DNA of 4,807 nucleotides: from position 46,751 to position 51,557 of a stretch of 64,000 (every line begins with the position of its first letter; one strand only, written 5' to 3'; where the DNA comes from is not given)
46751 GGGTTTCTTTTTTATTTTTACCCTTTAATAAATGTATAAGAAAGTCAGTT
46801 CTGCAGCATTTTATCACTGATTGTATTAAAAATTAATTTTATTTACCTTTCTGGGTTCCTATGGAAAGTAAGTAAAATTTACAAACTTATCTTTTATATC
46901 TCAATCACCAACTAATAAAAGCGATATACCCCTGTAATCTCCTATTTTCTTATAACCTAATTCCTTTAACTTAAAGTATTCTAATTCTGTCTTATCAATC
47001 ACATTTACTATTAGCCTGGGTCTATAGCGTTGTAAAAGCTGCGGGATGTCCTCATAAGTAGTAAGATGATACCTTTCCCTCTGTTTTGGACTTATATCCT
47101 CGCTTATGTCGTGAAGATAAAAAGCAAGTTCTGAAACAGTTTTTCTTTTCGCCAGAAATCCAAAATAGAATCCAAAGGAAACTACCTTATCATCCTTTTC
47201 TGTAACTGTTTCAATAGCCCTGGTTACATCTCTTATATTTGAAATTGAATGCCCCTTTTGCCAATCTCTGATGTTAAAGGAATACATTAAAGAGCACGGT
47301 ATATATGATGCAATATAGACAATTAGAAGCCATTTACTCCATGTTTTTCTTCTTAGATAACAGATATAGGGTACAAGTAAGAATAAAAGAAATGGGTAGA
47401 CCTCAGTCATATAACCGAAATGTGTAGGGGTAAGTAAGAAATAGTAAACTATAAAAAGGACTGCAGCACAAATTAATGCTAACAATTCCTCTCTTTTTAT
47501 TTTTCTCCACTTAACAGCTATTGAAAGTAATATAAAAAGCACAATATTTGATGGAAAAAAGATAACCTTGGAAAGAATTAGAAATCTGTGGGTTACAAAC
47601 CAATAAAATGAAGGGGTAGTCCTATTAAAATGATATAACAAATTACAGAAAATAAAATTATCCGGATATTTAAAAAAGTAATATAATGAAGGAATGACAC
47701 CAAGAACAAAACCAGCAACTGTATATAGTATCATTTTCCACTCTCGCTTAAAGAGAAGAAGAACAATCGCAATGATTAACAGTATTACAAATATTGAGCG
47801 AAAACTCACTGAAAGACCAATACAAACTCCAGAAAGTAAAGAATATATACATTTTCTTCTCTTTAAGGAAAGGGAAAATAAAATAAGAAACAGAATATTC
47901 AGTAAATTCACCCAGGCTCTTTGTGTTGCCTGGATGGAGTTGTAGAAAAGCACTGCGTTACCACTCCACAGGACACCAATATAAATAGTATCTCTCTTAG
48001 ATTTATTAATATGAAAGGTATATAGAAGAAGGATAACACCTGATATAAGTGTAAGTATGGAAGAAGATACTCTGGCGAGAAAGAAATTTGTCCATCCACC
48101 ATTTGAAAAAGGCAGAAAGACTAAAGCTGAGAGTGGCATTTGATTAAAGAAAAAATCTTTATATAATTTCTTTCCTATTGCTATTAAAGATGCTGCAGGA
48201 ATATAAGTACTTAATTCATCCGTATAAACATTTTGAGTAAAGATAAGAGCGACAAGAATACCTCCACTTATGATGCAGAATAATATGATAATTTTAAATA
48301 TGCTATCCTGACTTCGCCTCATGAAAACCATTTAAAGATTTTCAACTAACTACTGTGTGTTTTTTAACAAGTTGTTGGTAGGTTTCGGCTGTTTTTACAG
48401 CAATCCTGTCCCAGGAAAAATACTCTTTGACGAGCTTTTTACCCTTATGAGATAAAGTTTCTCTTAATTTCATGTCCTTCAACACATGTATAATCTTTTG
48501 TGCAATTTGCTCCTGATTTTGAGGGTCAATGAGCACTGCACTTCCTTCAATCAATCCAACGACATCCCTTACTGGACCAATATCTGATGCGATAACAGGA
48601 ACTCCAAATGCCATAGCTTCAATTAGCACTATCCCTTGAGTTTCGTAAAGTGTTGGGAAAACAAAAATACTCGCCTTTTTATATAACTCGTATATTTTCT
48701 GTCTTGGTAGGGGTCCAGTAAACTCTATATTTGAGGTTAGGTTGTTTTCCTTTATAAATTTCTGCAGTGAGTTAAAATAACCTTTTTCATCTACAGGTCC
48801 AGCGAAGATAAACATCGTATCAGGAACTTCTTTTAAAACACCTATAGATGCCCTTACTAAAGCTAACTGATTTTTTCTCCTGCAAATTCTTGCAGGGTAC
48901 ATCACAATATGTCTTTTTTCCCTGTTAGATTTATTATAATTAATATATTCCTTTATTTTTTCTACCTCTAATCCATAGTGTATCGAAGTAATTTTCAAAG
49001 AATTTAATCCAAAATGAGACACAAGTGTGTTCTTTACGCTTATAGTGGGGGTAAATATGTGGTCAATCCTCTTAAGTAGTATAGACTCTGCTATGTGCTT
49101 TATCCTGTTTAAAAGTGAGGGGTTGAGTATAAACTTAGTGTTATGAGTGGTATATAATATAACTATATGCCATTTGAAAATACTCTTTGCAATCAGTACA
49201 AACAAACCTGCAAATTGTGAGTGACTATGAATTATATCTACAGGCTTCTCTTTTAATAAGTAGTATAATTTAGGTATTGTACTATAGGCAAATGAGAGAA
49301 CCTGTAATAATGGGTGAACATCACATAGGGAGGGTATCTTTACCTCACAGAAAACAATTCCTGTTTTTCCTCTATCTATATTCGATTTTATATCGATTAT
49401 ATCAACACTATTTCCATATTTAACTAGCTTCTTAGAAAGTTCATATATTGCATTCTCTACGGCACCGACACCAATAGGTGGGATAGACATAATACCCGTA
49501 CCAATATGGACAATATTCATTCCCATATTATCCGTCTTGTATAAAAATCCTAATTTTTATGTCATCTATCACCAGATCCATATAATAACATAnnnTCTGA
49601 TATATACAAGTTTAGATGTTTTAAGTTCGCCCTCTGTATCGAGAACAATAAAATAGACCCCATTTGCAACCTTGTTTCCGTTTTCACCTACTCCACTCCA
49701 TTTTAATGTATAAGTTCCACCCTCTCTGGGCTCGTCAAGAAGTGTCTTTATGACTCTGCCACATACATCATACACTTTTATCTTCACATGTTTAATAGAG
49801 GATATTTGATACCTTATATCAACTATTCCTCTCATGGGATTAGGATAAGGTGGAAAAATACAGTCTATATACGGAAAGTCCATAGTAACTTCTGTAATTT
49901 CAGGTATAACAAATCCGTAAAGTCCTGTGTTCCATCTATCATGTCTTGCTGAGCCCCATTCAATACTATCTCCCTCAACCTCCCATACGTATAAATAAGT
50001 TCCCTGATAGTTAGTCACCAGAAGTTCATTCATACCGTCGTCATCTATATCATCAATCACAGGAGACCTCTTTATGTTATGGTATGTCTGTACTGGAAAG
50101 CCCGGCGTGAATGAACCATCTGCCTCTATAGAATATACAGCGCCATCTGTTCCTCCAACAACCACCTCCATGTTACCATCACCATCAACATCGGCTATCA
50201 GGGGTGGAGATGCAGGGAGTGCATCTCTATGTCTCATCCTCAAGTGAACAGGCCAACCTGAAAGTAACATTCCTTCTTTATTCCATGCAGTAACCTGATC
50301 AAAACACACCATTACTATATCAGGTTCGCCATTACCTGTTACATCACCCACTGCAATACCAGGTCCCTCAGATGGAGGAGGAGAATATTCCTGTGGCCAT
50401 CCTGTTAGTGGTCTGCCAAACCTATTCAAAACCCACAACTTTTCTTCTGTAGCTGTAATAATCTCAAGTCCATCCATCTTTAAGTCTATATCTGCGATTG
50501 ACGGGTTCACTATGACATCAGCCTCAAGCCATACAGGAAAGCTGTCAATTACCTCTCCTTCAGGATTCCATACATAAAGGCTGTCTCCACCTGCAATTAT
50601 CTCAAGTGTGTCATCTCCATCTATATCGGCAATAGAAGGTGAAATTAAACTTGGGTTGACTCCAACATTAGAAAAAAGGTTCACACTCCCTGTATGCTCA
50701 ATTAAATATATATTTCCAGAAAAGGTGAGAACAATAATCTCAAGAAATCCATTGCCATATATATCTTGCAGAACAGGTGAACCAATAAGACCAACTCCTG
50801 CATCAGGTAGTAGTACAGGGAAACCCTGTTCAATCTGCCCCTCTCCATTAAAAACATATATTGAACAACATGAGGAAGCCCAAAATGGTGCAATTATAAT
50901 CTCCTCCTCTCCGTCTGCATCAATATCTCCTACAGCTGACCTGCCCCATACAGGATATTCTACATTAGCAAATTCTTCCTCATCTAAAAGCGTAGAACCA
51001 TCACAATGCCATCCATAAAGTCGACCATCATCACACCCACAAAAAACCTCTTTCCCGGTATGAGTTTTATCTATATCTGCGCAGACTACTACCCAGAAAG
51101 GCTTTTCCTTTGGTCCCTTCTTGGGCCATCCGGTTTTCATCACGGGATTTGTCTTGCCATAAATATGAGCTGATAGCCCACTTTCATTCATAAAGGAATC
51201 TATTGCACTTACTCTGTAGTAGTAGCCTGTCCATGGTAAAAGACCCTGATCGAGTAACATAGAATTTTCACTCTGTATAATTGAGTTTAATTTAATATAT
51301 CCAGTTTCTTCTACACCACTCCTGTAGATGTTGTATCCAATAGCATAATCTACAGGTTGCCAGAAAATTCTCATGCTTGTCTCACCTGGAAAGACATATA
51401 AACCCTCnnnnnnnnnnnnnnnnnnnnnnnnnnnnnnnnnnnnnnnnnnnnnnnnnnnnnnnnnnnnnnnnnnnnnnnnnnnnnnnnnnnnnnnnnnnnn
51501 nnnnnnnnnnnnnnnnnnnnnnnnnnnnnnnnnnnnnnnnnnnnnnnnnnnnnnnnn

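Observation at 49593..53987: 1464-aa gingipain-like C25 peptidase with FG-GAP/VCBS beta-propeller repeats and a T9SS tail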

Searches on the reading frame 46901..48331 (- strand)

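Call 9: search_protein_families(library=pfam, proteins=[window:46901-48331:-], max_evalue=0.001)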
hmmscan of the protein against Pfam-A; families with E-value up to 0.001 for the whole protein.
window:46901-48331:- (476 aa): 0 families

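Call 36: search_protein_families(library=ncbifam, proteins=[window:46901-48331:-], max_evalue=0.01)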
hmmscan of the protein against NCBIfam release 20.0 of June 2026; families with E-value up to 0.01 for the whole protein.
window:46901-48331:- (476 aa): 1 family
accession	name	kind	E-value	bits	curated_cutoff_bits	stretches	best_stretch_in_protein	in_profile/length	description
TIGR02978.1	phageshock_pspC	equivalog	0.0008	19.3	104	1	165-218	12-66/121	envelope stress response membrane protein PspC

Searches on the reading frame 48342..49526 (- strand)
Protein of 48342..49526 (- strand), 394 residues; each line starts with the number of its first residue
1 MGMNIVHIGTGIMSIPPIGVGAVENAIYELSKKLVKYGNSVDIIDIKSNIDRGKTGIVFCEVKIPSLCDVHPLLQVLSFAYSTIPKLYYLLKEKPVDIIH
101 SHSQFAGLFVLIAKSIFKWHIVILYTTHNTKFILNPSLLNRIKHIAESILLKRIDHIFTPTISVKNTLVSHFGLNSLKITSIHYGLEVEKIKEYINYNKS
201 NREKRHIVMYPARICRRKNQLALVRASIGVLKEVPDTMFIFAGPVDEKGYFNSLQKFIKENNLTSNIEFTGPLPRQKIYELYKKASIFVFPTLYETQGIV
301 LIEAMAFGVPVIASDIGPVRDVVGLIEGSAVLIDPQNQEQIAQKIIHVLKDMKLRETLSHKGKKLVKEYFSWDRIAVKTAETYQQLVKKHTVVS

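Call 9: search_protein_families(library=pfam, proteins=[window:48342-49526:-], max_evalue=0.001)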
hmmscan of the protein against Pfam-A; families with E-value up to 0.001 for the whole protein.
window:48342-49526:- (394 aa): 6 families
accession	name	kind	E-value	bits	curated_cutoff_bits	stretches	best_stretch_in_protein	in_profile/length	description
PF00534.26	Glycos_transf_1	-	1.3e-35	122.9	26.4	1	201-364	11-171/172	Glycosyl transferases group 1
PF13692.12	Glyco_trans_1_4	-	2.3e-27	96.4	27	1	206-351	2-142/142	Glycosyl transferases group 1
PF13439.12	Glyco_transf_4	-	8.8e-19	68.6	28.5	1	23-189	4-169/170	Glycosyltransferase Family 4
PF13579.12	Glyco_trans_4_4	-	1.8e-06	28.8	29.7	1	68-185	45-158/158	Glycosyl transferase 4-like domain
PF13524.12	Glyco_trans_1_2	-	2.8e-06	27.8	25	1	231-376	9-139/144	Glycosyl transferase-like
PF20706.3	GT4-conflict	-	0.00038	20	26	1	275-376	272-382/385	Family 4 Glycosyltransferase in conflict systems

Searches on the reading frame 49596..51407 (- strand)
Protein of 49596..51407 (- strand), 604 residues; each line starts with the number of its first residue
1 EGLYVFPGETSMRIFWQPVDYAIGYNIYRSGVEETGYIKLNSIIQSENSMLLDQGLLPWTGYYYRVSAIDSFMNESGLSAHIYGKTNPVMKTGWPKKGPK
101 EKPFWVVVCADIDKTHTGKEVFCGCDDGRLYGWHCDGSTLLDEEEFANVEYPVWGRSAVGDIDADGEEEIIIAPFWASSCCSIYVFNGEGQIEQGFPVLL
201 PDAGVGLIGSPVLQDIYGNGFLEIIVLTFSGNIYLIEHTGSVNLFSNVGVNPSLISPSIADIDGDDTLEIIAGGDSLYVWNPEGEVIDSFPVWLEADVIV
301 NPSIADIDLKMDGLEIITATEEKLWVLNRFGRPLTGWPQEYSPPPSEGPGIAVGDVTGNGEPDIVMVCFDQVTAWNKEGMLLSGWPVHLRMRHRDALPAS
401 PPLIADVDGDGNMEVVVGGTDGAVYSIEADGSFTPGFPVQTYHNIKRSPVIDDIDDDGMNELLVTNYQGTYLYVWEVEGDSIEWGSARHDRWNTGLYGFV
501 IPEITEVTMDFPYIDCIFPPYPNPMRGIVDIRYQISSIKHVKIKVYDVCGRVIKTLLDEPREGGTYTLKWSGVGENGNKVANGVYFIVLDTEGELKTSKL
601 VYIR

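Call 39: predict_structure(alignment_id=A3)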
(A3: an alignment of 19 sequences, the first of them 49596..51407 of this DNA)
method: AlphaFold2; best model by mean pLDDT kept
length: 604 residues; sequences in the alignment: 19
mean_pLDDT: 86.0   pTM: 0.76
mean pLDDT of the five models: 86.0, 85.3, 85.2, 84.9, 84.8
residues with pLDDT >= 90: 297; 70-90: 248; 50-70: 46; < 50: 13
segments of 3 or more residues with pLDDT < 50: 502-512
pLDDT, mean of each block of 10 residues (from residue 1): 86 91 93 93 84 93 94 91 93 84 82 88 89 91 86 87 89 76 90 91 71 88 89 91 86 79 89 92 89 90 90 90 92 95 67 91 87 93 90 63 91 91 92 92 82 89 82 89 85 81 39 71 64 88 93 94 86 86 91 88 72
secondary structure, 60 per line:
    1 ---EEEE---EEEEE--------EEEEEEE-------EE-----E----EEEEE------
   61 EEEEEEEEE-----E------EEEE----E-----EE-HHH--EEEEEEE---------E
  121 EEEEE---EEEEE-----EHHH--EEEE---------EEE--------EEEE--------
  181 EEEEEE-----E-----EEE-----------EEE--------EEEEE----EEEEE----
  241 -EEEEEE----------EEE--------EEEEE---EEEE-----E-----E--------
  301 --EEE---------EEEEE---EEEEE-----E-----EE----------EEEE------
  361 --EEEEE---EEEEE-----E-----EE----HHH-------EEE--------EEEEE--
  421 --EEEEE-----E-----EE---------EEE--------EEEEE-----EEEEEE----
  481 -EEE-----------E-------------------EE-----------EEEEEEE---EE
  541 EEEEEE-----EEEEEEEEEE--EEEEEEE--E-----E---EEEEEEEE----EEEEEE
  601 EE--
elements in order: E4-7 E11-15 E24-30 E50-54 E61-69 E82-85 E104-110 E120-125 E129-133 E145-148 E158-160 E169-172 E181-186 E198-200 E212-214 E223-227 E232-236 E242-247 E258-260 E269-273 E277-280 E303-305 E315-319 E323-327 E351-354 E363-367 E371-375 E403-405 E414-418 E423-427 E450-452 E461-465 E471-476 E482-484 E529-535 E539-546 E552-561 E564-570 E583-590 E595-602
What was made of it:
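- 49938..51140 (-): Eight-bladed FG-GAP-type beta-propeller, residues about 950-1350. Model pLDDT is 86 (call 39).
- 49596..49847 (-): Type A T9SS C-terminal sorting domain, residues 1381-1464. Beta-sandwich in the model (call 39).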

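Call 43: fold_search(model_id=the predicted structure, library=pdb)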
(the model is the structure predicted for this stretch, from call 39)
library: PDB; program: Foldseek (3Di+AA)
matches with E <= 10: 1910; with E <= 0.001: 495
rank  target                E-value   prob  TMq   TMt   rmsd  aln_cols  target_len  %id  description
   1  6vbu_9                3.6e-11  1.00  0.38  0.31  30.5       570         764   11  Structure of the bovine BBSome complex (released 2020-01-29)
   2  3prw                  7.0e-11  1.00  0.40  0.64   7.8       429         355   16  Crystal structure of the lipoprotein BamB (released 2011-01-19)
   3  9bfp_A                1.2e-10  1.00  0.22  0.15  17.4       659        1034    9  Cryo-EM structure of Sevenless extracellular domain (monomer) (released 2025-01-29)
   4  9oyz_B                2.3e-10  1.00  0.23  0.15  20.7       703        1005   10  Cryo-EM structure of chicken ROS1 in apo-state. Cryo-EM refinement is focused on the "head" region of chicken ROS1. (released 2026-02-25)
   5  9oz6_B                2.3e-10  1.00  0.22  0.15  21.9       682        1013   11  Cryo-EM structure of 1:1 chicken ROS1 and chicken NEL complex. (released 2026-02-25)
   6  2yh3                  3.7e-10  1.00  0.40  0.64   8.7       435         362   16  The structure of BamB from E. coli (released 2011-05-25)
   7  7nri_B                4.2e-10  1.00  0.42  0.66   7.0       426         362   16  Structure of the darobactin-bound E. coli BAM complex (BamABCDE) (released 2021-04-21)
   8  8bvq_B                4.9e-10  1.00  0.43  0.68   5.7       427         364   16  E. coli BAM complex (BamABCDE) bound to darobactin B (released 2023-05-24)
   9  6voa_B                6.7e-10  1.00  0.39  0.38  24.7       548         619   12  Cryo-EM structure of the BBSome-ARL6 complex (released 2020-06-24)
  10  6g6o_A                1.2e-09  1.00  0.41  0.73   5.0       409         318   13  Crystal structure of the computationally designed Ika8 protein: crystal packing No.1 in P63 (released 2018-11-28)
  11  4xga_A                1.2e-09  1.00  0.38  0.63   8.3       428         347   17  Crystal structure of BamB and BamA P3-5 complex from E.coli (released 2016-01-20)
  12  9v6e_B                1.4e-09  1.00  0.39  0.58   6.9       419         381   15  Cryo-EM structure of human full length KICSTOR complex (state 1) (released 2025-11-12)
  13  6vbu_7                1.4e-09  1.00  0.34  0.30  24.2       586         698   11  Structure of the bovine BBSome complex (released 2020-01-29)
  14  9van_B                1.6e-09  1.00  0.38  0.55   6.1       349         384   18  Cryo-EM structure of human full length KICSTOR complex (state 2) (released 2025-11-12)
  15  6vbu_1                2.2e-09  1.00  0.36  0.43  30.2       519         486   11  Structure of the bovine BBSome complex (released 2020-01-29)
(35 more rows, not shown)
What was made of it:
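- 49938..51140 (-): Foldseek matches eight-bladed BamB and Ika8, and ITFG2 (call 43).
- On FG-GAP / integrin-alpha-type beta-propeller: The model is a closed eight-bladed propeller matching BamB, Ika8 and ITFG2 (calls 39, 43).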
